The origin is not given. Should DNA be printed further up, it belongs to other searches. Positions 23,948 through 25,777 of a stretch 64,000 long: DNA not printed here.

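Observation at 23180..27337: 1385-aa signal-less fusion of a GT4-like glycosyltransferase, an unassigned ~500-aa region and a NAGPA/DUF2233-like phosphodiester glycosidase domain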

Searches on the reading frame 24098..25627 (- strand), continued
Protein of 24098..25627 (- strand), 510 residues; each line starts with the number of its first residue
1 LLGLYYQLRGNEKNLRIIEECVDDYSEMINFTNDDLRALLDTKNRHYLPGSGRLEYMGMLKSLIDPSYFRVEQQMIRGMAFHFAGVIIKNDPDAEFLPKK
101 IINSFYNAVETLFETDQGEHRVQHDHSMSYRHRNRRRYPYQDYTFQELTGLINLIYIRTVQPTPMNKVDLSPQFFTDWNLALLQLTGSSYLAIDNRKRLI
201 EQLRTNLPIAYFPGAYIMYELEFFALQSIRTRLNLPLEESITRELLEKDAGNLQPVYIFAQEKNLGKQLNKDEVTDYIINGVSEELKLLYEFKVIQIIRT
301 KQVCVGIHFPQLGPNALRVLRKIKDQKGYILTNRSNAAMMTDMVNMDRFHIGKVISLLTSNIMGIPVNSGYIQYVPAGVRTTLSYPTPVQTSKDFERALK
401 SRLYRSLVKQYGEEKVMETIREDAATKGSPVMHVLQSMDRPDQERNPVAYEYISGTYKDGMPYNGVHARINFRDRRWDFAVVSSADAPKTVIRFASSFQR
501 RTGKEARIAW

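Call 67: find_homologous_proteins(query=A4, max_evalue=1e-30)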
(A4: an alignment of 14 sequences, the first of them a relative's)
Query A4 (14 sequences) (1437 aa, profile of the alignment): 651 proteins with E <= 1e-30 among 8000 candidates; the best 120 are listed.
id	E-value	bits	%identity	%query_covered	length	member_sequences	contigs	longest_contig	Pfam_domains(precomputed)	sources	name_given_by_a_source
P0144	0.0e+0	1914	33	100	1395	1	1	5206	PF00534.27,PF09992.15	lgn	-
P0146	0.0e+0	1904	31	100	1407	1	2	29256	PF00534.27,PF09992.15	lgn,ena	-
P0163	0.0e+0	1866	35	100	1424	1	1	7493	PF00534.27,PF09992.15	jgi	jgi:glycosyltransferase involved in cell wall biosynthesis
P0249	0.0e+0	1835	35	49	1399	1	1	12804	PF00534.27,PF09992.15,PF13692.13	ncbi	-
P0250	0.0e+0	1805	35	49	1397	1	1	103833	PF00534.27,PF09992.15,PF13692.13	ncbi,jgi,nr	ncbi:MAG: glycosyltransferase [Calditrichaeota bacterium]|nr:glycosyltransferase [Calditrichota bact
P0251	0.0e+0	1757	35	49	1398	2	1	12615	PF00534.27,PF09992.15,PF13692.13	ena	-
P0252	0.0e+0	1756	33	100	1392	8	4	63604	PF00534.27,PF09992.15,PF13692.13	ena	-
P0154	0.0e+0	1752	30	100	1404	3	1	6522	PF00534.27,PF09992.15,PF13692.13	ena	-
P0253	0.0e+0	1732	34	99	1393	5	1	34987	PF00534.27,PF09992.15,PF13692.13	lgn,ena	-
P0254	0.0e+0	1731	32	100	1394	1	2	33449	PF09992.15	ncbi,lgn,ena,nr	ncbi:MAG: phosphodiester glycosidase family protein [Bacteriovoracaceae bacterium]|nr:phosphodiester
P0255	0.0e+0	1726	33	100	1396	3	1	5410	PF00534.27,PF09992.15,PF13692.13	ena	-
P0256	0.0e+0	1720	33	100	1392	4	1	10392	PF00534.27,PF09992.15,PF13692.13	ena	-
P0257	0.0e+0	1718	34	49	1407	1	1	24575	PF00534.27,PF09992.15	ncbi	-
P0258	0.0e+0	1716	33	99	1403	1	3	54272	PF00534.27,PF09992.15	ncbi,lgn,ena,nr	ncbi:MAG: phosphodiester glycosidase family protein [Bacteriovoracaceae bacterium]|nr:phosphodiester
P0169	0.0e+0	1714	100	100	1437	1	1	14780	PF09992.15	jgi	jgi:hypothetical protein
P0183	0.0e+0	1710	33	99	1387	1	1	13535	PF00534.27,PF09992.15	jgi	-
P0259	0.0e+0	1706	34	49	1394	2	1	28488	PF00534.27,PF09992.15,PF13692.13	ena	-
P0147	0.0e+0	1689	33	99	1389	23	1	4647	PF00534.27,PF09992.15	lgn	-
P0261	0.0e+0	1688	34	99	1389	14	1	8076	PF00534.27,PF09992.15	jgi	-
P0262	0.0e+0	1687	32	100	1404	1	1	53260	PF00534.27,PF09992.15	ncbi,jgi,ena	-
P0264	0.0e+0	1685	33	99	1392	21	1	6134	PF00534.27,PF09992.15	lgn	-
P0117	0.0e+0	1681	35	100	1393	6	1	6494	PF00534.27,PF09992.15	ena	-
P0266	0.0e+0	1680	34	99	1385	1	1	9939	PF00534.27,PF09992.15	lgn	-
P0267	0.0e+0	1679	34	99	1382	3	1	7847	PF00534.27,PF09992.15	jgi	-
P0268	0.0e+0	1678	32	100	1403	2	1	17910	PF00534.27,PF09992.15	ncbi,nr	ncbi:MAG: phosphodiester glycosidase family protein [Myxococcota bacterium]|nr:phosphodiester glycos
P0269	0.0e+0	1676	34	99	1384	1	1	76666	PF00534.27,PF09992.15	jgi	-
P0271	0.0e+0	1676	31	100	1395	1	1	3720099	PF09992.15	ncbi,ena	-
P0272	0.0e+0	1674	34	50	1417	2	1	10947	PF00534.27,PF09992.15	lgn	-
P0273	0.0e+0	1671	31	100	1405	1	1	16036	PF00534.27,PF09992.15,PF13692.13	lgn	-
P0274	0.0e+0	1668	34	99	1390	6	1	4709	PF00534.27,PF09992.15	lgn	-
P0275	0.0e+0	1668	34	99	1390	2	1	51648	PF00534.27,PF09992.15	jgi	-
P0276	0.0e+0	1667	34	100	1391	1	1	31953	PF00534.27,PF09992.15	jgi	-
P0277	0.0e+0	1665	35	100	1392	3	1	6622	PF00534.27,PF09992.15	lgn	-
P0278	0.0e+0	1661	34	99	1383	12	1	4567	PF00534.27,PF09992.15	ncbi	ncbi:MAG: phosphodiester glycosidase family protein, partial [Patescibacteria group bacterium]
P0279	0.0e+0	1660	33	99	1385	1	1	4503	PF00534.27,PF09992.15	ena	-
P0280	0.0e+0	1659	34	50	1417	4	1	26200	PF00534.27,PF09992.15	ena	-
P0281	0.0e+0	1658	34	50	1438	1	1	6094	PF00534.27,PF09992.15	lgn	-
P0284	0.0e+0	1654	34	50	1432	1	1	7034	PF00534.27,PF09992.15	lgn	-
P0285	0.0e+0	1652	34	99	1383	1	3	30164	PF00534.27,PF09992.15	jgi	-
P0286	0.0e+0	1652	33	100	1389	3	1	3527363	PF00534.27,PF09992.15,PF13692.13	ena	-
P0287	0.0e+0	1648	33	99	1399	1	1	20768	PF00534.27,PF09992.15,PF13692.13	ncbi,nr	ncbi:phosphodiester glycosidase family protein [bacterium AH-315-M05]|nr:phosphodiester glycosidase 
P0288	0.0e+0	1647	35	100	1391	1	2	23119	PF00534.27,PF09992.15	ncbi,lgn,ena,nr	ncbi:MAG: phosphodiester glycosidase family protein [Bacteroidales bacterium]|nr:phosphodiester glyc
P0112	0.0e+0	1645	33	100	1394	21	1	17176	PF00534.27,PF09992.15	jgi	-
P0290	0.0e+0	1645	33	100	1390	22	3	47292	PF00534.27,PF09992.15,PF13692.13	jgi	jgi:hypothetical protein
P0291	0.0e+0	1644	34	99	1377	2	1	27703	PF09992.15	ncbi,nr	ncbi:MAG: hypothetical protein GXP63_05490 [DPANN group archaeon]|nr:hypothetical protein [DPANN gro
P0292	0.0e+0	1642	33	99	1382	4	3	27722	PF00534.27,PF09992.15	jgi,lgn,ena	-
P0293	0.0e+0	1640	36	49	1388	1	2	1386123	PF00534.27,PF09992.15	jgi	jgi:Phosphodiester glycosidase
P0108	0.0e+0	1638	35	100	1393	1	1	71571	PF00534.27,PF09992.15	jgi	-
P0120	0.0e+0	1638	34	100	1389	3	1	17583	PF00534.27,PF09992.15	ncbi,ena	-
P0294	0.0e+0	1638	36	49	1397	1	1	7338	PF00534.27,PF09992.15,PF13692.13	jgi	-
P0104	0.0e+0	1637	34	100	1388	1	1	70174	PF00534.27,PF09992.15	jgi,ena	-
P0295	0.0e+0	1636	35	49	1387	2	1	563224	PF00534.27,PF09992.15,PF13692.13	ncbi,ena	-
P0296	0.0e+0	1636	33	100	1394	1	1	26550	PF00534.27,PF09992.15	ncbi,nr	ncbi:MAG: phosphodiester glycosidase family protein [Bacteroidota bacterium]|nr:phosphodiester glyco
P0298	0.0e+0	1636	34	100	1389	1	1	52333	PF00534.27,PF09992.15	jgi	jgi:glycosyltransferase involved in cell wall biosynthesis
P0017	0.0e+0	1635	34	100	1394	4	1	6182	PF00534.27,PF09992.15,PF13692.13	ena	-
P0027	0.0e+0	1634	34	100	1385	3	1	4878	PF00534.27,PF09992.15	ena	-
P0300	0.0e+0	1634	33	100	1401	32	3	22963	PF00534.27,PF09992.15,PF13692.13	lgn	-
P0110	0.0e+0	1633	33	100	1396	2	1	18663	PF00534.27,PF09992.15,PF13692.13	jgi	jgi:hypothetical protein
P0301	0.0e+0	1633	36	49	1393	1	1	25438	PF00534.27,PF09992.15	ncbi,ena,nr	ncbi:MAG: hypothetical protein COB85_01265 [Bacteroidetes bacterium]|nr:MAG: hypothetical protein CO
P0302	0.0e+0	1633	33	100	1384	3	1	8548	PF00534.27,PF09992.15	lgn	-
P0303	0.0e+0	1632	33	100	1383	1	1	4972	PF00534.27,PF09992.15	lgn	-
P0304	0.0e+0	1632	33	99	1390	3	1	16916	PF00534.27,PF09992.15,PF13692.13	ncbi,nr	ncbi:MAG: phosphodiester glycosidase family protein [Bacteroidota bacterium]|nr:phosphodiester glyco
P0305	0.0e+0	1631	35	52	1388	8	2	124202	PF00534.27,PF09992.15,PF13692.13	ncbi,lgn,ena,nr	ncbi:MAG: phosphodiester glycosidase family protein [Bacteroidales bacterium]|nr:phosphodiester glyc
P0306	0.0e+0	1631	34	100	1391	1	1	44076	PF00534.27,PF09992.15,PF13692.13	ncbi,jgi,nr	ncbi:MAG: glycosyltransferase [Chlorobi bacterium]|nr:glycosyltransferase [Chlorobiota bacterium]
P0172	0.0e+0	1631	32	49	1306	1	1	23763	PF00534.27,PF09992.15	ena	-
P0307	0.0e+0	1631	33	100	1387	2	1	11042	PF00534.27,PF09992.15,PF13692.13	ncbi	ncbi:MAG: phosphodiester glycosidase family protein [Bacteroidota bacterium]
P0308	0.0e+0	1630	33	100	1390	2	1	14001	PF00534.27,PF09992.15,PF13692.13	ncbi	ncbi:MAG: phosphodiester glycosidase family protein [Bacteroidota bacterium]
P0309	0.0e+0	1630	34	49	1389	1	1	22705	PF00534.27,PF09992.15,PF13692.13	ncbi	-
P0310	0.0e+0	1630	33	100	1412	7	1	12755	PF00534.27,PF09992.15,PF13692.13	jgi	-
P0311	0.0e+0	1630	33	100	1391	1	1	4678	PF00534.27,PF09992.15,PF13692.13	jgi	-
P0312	0.0e+0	1630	35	52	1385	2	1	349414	PF00534.27,PF09992.15,PF13692.13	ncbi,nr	ncbi:MAG: phosphodiester glycosidase family protein [Bacteroidales bacterium]|nr:phosphodiester glyc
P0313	0.0e+0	1630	33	100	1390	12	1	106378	PF00534.27,PF09992.15,PF13692.13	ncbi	-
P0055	0.0e+0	1629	33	100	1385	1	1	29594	PF00534.27,PF09992.15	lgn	-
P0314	0.0e+0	1628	33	100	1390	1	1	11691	PF00534.27,PF09992.15,PF13692.13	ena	-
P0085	0.0e+0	1627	34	100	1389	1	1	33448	PF00534.27,PF09992.15,PF13692.13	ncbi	ncbi:phosphodiester glycosidase family protein [Bacteroidota bacterium]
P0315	0.0e+0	1627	33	100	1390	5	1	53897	PF00534.27,PF09992.15,PF13692.13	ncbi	-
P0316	0.0e+0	1627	33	100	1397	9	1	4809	PF00534.27,PF09992.15,PF13692.13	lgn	-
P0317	0.0e+0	1626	33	99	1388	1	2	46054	PF00534.27,PF09992.15,PF13692.13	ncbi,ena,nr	ncbi:MAG: phosphodiester glycosidase family protein [Bacteroidales bacterium]|nr:phosphodiester glyc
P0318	0.0e+0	1625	33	100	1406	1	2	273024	PF00534.27,PF09992.15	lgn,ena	-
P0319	0.0e+0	1625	35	100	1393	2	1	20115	PF00534.27,PF09992.15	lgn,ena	-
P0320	0.0e+0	1625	34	100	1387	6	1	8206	PF00534.27,PF09992.15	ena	-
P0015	0.0e+0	1625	34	100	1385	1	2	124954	PF00534.27,PF09992.15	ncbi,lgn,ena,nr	ncbi:MAG: phosphodiester glycosidase family protein [Bacteroidales bacterium]|nr:phosphodiester glyc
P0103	0.0e+0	1624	34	100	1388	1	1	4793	PF00534.27,PF09992.15,PF13692.13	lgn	-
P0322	0.0e+0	1624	33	100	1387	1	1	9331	PF00534.27,PF09992.15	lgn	-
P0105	0.0e+0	1624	34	100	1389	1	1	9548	PF00534.27,PF09992.15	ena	-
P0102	0.0e+0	1624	35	100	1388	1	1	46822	PF00534.27,PF09992.15,PF13692.13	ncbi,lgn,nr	ncbi:MAG: phosphodiester glycosidase family protein [Bacteroidales bacterium]|nr:phosphodiester glyc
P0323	0.0e+0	1623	32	100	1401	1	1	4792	PF00534.27,PF09992.15,PF13692.13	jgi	-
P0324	0.0e+0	1623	33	100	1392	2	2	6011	PF00534.27,PF09992.15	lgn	-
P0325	0.0e+0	1623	36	49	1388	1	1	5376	PF00534.27,PF09992.15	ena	-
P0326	0.0e+0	1622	35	52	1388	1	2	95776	PF00534.27,PF09992.15,PF13692.13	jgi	jgi:Phosphodiester glycosidase/Glycosyl transferases group 1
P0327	0.0e+0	1622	33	100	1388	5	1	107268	PF00534.27,PF09992.15,PF13692.13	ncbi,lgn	-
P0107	0.0e+0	1622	34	100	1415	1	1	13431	PF00534.27,PF09992.15,PF13692.13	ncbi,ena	-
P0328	0.0e+0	1621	33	100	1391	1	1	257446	PF00534.27,PF09992.15,PF13692.13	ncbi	ncbi:MAG: phosphodiester glycosidase family protein [Marinifilaceae bacterium]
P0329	0.0e+0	1621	34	100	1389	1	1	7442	PF00534.27,PF09992.15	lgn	-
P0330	0.0e+0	1621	35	51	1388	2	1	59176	PF00534.27,PF09992.15,PF13692.13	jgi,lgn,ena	-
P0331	0.0e+0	1620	31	100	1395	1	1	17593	PF00534.27,PF09992.15,PF13692.13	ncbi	-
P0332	0.0e+0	1620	34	100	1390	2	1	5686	PF00534.27,PF09992.15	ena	-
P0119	0.0e+0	1619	34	100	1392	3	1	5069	PF00534.27,PF09992.15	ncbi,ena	-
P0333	0.0e+0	1619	33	100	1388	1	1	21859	PF00534.27,PF09992.15,PF13692.13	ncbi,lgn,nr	ncbi:MAG: phosphodiester glycosidase family protein [Bacteroidales bacterium]|nr:phosphodiester glyc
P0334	0.0e+0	1618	33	100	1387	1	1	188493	PF00534.27,PF09992.15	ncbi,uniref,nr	ncbi:phosphodiester glycosidase family protein [Ancylomarina longa]|uniref:Uncharacterized protein n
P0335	0.0e+0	1618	31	99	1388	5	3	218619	PF00534.27,PF09992.15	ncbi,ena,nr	ncbi:MAG: hypothetical protein HN353_04890 [Bdellovibrionales bacterium]|nr:hypothetical protein [Bd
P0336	0.0e+0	1618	35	100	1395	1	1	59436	PF00534.27,PF09992.15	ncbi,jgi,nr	ncbi:MAG: hypothetical protein GXO83_13535 [Chlorobi bacterium]|nr:hypothetical protein [Chlorobiota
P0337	0.0e+0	1617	33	100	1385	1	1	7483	PF00534.27,PF09992.15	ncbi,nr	ncbi:MAG: phosphodiester glycosidase family protein [Anaerolineaceae bacterium]|nr:phosphodiester gl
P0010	0.0e+0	1617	33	100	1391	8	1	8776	PF00534.27,PF09992.15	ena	-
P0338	0.0e+0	1616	35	100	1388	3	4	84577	PF00534.27,PF09992.15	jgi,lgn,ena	-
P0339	0.0e+0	1616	32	100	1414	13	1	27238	PF00534.27,PF09992.15,PF13692.13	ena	-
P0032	0.0e+0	1616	37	49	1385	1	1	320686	PF00534.27,PF09992.15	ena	-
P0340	0.0e+0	1616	35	51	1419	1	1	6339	PF00534.27,PF09992.15,PF13692.13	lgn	-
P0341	0.0e+0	1615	33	100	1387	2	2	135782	PF00534.27,PF09992.15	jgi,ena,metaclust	metaclust:\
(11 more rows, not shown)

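Call 68: find_encoding_contigs(protein=P0250, flank=9000, max_places=1)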
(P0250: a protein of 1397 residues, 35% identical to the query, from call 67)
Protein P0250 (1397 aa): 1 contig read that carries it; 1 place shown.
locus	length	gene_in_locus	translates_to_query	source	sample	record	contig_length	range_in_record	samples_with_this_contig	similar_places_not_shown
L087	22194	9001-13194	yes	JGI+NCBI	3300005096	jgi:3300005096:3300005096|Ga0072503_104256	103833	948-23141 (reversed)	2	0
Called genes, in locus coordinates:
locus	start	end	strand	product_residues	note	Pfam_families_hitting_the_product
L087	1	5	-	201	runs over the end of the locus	PF00440:TetR_N, PF17935:TetR_C_27 (weak)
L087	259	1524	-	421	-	PF06134:RhaA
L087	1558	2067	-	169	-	PF14512:TM1586_NiRdase (faint), PF00881:Nitroreductase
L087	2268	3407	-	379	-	PF01208:URO-D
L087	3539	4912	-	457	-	PF01212:Beta_elim_lyase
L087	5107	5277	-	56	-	-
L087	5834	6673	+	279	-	PF01040:UbiA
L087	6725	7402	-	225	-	PF00072:Response_reg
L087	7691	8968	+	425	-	PF00534:Glycos_transf_1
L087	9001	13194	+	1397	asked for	PF00534:Glycos_transf_1, PF13692:Glyco_trans_1_4, PF09992:NAGPA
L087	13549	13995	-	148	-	PF13240:Zn_Ribbon_1 (weak), PF13248:Zn_ribbon_3 (weak)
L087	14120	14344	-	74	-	PF07927:HicA_toxin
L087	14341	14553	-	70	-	PF15919:HicB_lk_antitox, PF21748:UPF0150 (weak)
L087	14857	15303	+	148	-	PF02580:Tyr_Deacylase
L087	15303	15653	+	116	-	PF11969:DcpS_C, PF01230:HIT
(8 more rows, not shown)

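Call 69: find_encoding_contigs(protein=P0258, flank=9000, max_places=1)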
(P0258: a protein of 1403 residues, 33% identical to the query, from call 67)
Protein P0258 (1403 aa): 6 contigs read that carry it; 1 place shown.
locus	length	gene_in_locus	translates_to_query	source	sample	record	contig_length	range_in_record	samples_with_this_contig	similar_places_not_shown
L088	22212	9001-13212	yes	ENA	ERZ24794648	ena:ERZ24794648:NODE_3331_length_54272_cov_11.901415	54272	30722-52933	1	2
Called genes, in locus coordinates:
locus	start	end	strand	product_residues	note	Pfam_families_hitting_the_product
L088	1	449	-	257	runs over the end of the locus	-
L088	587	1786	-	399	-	-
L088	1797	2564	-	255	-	-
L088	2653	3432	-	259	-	PF01177:Asp_Glu_race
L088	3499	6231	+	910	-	PF02922:CBM_48 (weak), PF00128:Alpha-amylase (weak)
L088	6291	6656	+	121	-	-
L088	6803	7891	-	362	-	PF21016:RlmN_N (weak), PF04055:Radical_SAM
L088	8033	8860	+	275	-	PF03372:Exo_endo_phos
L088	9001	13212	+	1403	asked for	PF00534:Glycos_transf_1 (faint), PF09992:NAGPA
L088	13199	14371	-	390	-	PF00155:Aminotran_1_2, PF00266:Aminotran_5 (weak), PF01053:Cys_Met_Meta_PP (weak)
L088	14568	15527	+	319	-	-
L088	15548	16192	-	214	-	-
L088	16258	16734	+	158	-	-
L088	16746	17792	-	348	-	-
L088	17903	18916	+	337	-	PF00294:PfkB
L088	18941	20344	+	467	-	PF01336:tRNA_anti-codon, PF00152:tRNA-synt_2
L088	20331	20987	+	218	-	-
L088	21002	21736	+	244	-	-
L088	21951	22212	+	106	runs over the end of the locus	-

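Call 70: find_encoding_contigs(protein=P0271, flank=9000, max_places=1)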
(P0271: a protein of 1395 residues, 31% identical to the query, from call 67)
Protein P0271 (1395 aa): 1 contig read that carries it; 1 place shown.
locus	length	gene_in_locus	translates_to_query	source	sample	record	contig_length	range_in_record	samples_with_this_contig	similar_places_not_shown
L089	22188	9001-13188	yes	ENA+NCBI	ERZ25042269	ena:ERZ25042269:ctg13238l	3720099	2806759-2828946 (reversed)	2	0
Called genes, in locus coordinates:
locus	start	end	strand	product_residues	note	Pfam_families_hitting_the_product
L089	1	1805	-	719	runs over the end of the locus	PF08323:Glyco_transf_5, PF00534:Glycos_transf_1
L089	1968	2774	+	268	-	PF01177:Asp_Glu_race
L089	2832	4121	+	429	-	-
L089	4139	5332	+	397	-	-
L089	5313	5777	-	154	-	-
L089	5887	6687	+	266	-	-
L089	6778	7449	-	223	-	PF01791:DeoC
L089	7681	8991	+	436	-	PF00534:Glycos_transf_1 (weak)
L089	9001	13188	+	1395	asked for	PF09992:NAGPA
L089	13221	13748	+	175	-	-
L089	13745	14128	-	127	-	PF13380:CoA_binding_2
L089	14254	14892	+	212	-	PF04263:TPK_catalytic, PF04265:TPK_B1_binding (weak)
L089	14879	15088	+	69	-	PF11127:YgaP-like_TM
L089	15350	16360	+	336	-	PF01116:F_bP_aldolase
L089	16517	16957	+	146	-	-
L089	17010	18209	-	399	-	PF00155:Aminotran_1_2, PF00266:Aminotran_5 (weak), PF01041:DegT_DnrJ_EryC1, PF01053:Cys_Met_Meta_PP (weak)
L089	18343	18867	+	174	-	PF00156:Pribosyltran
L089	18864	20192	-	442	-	PF05057:DUF676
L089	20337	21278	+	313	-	-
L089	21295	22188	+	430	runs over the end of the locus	PF02127:Peptidase_M18, PF05343:Peptidase_M42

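Call 76: find_encoding_contigs(protein=P0268, flank=9000, max_places=1)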
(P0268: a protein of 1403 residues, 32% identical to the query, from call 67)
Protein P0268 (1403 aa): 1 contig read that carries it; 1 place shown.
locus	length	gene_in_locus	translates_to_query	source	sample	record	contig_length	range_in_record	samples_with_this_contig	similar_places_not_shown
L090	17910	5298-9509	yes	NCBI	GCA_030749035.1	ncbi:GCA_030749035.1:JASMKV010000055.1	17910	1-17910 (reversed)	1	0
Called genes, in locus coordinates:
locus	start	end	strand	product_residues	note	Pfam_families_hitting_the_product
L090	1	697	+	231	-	?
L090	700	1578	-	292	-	-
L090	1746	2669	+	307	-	PF05721:PhyH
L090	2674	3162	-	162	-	PF00582:Usp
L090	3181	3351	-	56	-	-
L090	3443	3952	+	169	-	-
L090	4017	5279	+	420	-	PF13439:Glyco_transf_4, PF13579:Glyco_trans_4_4 (weak), PF00534:Glycos_transf_1, PF13692:Glyco_trans_1_4 (weak)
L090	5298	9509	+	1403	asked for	PF00534:Glycos_transf_1 (weak), PF09992:NAGPA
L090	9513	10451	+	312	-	PF17773:UPF0176_N, PF00581:Rhodanese (weak)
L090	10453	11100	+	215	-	PF02798:GST_N (weak), PF13417:GST_N_3, PF13409:GST_N_2, PF00043:GST_C (weak), PF13410:GST_C_2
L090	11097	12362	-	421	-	PF00884:Sulfatase, PF01663:Phosphodiest (faint)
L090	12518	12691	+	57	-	-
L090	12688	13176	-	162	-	-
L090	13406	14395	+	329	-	-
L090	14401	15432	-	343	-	PF01553:Acyltransferase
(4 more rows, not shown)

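Call 77: find_encoding_contigs(protein=P0291, flank=9000, max_places=1)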
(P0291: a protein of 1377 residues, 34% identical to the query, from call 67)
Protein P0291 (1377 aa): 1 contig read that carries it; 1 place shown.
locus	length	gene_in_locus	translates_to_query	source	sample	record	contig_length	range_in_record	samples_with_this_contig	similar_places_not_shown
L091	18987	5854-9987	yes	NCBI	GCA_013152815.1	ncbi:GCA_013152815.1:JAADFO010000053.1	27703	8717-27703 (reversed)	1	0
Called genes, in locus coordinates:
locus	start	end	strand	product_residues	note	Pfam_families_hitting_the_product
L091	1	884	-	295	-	?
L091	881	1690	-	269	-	-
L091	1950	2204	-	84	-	PF01247:Ribosomal_L35Ae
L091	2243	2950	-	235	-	PF07714:PK_Tyr_Ser-Thr (weak), PF00069:Pkinase, PF01636:APH (faint), PF02958:EcKL (weak), PF03109:ABC1 (weak), PF06293:Kdo (weak)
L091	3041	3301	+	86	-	-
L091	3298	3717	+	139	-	-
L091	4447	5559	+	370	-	PF13439:Glyco_transf_4, PF13579:Glyco_trans_4_4 (faint), PF00534:Glycos_transf_1, PF13692:Glyco_trans_1_4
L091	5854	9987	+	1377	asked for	PF09992:NAGPA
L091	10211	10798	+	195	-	PF01909:NTP_transf_2, PF18765:Polbeta (weak)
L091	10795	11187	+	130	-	-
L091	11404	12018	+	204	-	-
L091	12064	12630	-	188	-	-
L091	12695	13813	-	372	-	PF02353:CMAS, PF13489:Methyltransf_23, PF13847:Methyltransf_31, PF08241:Methyltransf_11, PF08242:Methyltransf_12, PF13649:Methyltransf_25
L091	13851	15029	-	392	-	-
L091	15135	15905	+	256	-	-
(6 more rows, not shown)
